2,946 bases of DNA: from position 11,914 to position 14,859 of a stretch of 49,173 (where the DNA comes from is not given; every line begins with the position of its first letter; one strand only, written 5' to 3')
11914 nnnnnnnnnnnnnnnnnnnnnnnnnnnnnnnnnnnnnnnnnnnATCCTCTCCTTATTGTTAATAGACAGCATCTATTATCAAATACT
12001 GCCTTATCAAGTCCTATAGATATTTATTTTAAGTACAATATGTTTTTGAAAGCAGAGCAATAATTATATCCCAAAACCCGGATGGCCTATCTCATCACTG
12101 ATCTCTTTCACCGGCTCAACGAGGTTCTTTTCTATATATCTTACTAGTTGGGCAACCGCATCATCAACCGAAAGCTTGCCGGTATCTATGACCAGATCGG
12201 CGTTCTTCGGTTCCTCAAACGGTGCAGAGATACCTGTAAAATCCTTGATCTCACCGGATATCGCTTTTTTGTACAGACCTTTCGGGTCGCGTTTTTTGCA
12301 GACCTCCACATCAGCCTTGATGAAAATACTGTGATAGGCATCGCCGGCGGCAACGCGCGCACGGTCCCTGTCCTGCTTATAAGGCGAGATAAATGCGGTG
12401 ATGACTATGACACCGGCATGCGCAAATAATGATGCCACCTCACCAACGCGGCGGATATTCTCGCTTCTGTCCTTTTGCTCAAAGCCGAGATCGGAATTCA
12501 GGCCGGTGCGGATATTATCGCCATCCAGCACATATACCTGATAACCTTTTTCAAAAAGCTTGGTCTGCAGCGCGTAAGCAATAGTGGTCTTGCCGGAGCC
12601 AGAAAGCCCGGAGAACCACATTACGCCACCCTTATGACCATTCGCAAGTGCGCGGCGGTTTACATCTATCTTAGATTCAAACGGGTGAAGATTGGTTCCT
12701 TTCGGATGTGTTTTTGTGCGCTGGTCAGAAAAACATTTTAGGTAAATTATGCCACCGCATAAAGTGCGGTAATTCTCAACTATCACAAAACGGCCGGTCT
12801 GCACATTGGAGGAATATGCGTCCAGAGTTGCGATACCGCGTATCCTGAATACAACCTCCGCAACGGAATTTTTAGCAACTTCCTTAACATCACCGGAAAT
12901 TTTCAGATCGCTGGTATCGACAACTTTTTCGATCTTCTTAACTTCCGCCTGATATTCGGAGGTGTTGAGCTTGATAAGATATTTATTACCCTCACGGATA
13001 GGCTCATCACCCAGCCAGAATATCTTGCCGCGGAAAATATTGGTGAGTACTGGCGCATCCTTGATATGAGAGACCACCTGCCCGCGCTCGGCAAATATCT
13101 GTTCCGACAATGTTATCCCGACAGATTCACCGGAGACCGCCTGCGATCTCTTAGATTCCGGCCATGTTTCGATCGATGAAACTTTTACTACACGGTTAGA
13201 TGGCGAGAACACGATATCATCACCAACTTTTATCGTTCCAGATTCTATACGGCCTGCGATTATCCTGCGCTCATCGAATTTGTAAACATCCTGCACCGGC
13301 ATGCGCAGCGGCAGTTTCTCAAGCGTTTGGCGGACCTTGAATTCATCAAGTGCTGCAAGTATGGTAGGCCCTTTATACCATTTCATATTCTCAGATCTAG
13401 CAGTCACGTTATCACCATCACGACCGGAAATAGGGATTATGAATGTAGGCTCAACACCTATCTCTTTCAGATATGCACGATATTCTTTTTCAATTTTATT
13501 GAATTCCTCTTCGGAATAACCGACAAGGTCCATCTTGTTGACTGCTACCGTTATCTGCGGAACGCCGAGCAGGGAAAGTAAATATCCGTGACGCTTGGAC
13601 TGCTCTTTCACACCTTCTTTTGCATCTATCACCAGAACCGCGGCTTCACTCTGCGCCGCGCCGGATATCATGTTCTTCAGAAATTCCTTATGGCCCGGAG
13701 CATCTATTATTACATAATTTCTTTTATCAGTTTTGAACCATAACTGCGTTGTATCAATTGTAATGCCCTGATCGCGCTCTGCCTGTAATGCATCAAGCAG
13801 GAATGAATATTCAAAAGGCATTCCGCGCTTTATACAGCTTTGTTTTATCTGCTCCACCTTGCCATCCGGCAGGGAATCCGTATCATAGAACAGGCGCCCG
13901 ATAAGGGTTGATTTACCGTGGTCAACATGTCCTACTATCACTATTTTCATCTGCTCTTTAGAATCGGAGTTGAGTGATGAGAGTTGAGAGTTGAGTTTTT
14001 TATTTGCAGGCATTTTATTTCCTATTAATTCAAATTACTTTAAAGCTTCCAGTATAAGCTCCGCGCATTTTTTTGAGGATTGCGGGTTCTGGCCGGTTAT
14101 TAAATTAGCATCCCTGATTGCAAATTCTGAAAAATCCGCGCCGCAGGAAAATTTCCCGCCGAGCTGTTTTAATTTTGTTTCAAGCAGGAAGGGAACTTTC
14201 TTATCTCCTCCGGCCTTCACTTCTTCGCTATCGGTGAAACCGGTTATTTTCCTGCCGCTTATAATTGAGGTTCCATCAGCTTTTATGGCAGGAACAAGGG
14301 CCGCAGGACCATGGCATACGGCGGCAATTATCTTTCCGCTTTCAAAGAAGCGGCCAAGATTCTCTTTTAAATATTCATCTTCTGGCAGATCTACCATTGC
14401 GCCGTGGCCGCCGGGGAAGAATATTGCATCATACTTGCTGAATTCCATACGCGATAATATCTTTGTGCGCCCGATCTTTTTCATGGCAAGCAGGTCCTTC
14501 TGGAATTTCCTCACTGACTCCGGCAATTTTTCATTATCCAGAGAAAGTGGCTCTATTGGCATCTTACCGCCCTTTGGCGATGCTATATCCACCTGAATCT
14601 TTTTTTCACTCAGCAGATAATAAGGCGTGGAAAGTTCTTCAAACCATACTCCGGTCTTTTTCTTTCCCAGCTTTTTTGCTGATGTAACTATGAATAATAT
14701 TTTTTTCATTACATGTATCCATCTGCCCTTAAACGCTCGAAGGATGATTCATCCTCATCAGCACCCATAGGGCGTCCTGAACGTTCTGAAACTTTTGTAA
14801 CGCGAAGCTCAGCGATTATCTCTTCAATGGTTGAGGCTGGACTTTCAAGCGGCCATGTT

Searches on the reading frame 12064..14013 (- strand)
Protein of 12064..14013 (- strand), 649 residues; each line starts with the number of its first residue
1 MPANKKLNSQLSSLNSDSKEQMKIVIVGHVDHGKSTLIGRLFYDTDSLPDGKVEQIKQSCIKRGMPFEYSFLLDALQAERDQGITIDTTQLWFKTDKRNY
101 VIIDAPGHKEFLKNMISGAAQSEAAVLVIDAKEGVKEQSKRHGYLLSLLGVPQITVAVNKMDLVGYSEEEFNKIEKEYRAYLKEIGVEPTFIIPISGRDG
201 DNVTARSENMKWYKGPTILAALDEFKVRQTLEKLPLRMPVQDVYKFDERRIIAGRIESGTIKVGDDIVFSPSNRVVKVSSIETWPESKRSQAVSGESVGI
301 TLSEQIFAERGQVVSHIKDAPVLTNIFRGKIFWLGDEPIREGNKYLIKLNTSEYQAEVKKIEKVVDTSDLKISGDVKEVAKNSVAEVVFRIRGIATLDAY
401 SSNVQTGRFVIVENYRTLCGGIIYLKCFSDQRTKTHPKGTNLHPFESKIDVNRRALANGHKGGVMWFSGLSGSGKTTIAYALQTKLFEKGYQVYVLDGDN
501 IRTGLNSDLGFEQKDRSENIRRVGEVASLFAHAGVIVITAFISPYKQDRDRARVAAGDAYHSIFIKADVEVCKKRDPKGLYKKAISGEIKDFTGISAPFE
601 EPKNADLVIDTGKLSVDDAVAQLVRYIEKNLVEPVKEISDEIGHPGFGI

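Call 3: search_protein_families(library=pfam, proteins=[window:12064-14013:-], max_evalue=0.01)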
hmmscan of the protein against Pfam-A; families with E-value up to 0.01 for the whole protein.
window:12064-14013:- (649 aa): 27 families (the best 25 are shown)
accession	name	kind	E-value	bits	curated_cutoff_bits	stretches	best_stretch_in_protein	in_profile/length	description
PF01583.26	APS_kinase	-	8.2e-65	217.9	21.1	1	462-610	2-152/152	Adenylylsulphate kinase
PF00009.33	GTP_EFTU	-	3.9e-47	160.7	26.5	1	20-223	2-183/188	Elongation factor Tu GTP binding domain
PF22594.2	GTP-eEF1A_C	-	9.6e-16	58.5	27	1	327-423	2-100/101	GTP-eEF1A C-terminal domain-like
PF03144.31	GTP_EFTU_D2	-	8.6e-08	32.9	30.3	1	250-303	2-59/73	Elongation factor Tu domain 2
PF01926.29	MMR_HSR1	-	2.8e-07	31.1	21.9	1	79-152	27-106/113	50S ribosome-binding GTPase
PF20720.3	nSTAND3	-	3e-06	27.4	27.2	1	460-501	15-54/155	Novel STAND NTPase 3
PF13671.12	AAA_33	-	5.1e-06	27.3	27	1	464-575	1-114/143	AAA domain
PF01656.29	CbiA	-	6e-06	26.7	25.4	1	467-544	4-86/125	CobQ/CobB/MinD/ParA nucleotide binding domain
PF03193.22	RsgA_GTPase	-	6.3e-06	26.6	30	0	439-485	83-129/174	RsgA GTPase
PF13238.12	AAA_18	-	1.9e-05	25.6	29.4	1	468-575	4-107/128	AAA domain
PF03029.23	ATP_bind_1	-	4.2e-05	23.9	27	0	96-172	89-177/240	Conserved hypothetical ATP binding protein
PF08433.16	KTI12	-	8.5e-05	22.6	22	1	467-604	6-142/271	Chromatin associated protein KTI12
PF00448.28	SRP54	-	0.00016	21.8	22.7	0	464-504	3-43/196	SRP54-type protein, GTPase domain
PF09439.16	SRPRB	-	0.00026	20.8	25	0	20-146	2-97/178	Signal recognition particle receptor beta subunit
PF13614.12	AAA_31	-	0.00039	20.8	27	1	472-523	12-62/177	AAA domain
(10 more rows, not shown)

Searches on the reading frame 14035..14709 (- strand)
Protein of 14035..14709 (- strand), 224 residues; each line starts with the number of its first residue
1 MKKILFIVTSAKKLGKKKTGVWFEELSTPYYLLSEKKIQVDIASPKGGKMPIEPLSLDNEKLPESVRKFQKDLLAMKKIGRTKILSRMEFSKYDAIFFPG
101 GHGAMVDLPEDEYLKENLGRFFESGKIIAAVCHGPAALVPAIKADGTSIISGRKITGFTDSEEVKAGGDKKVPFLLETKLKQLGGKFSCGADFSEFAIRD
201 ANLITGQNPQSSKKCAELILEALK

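Call 3: search_protein_families(library=pfam, proteins=[window:14035-14709:-], max_evalue=0.01)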
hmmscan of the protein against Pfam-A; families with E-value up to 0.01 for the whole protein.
window:14035-14709:- (224 aa): 2 families
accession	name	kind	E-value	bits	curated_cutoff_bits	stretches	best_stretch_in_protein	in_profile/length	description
PF01965.30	DJ-1_PfpI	-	5.8e-17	62.4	26.6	1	25-221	15-164/165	DJ-1/PfpI family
PF17124.11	ThiJ_like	-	6e-09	36.4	30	1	19-143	4-143/186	ThiJ/PfpI family-like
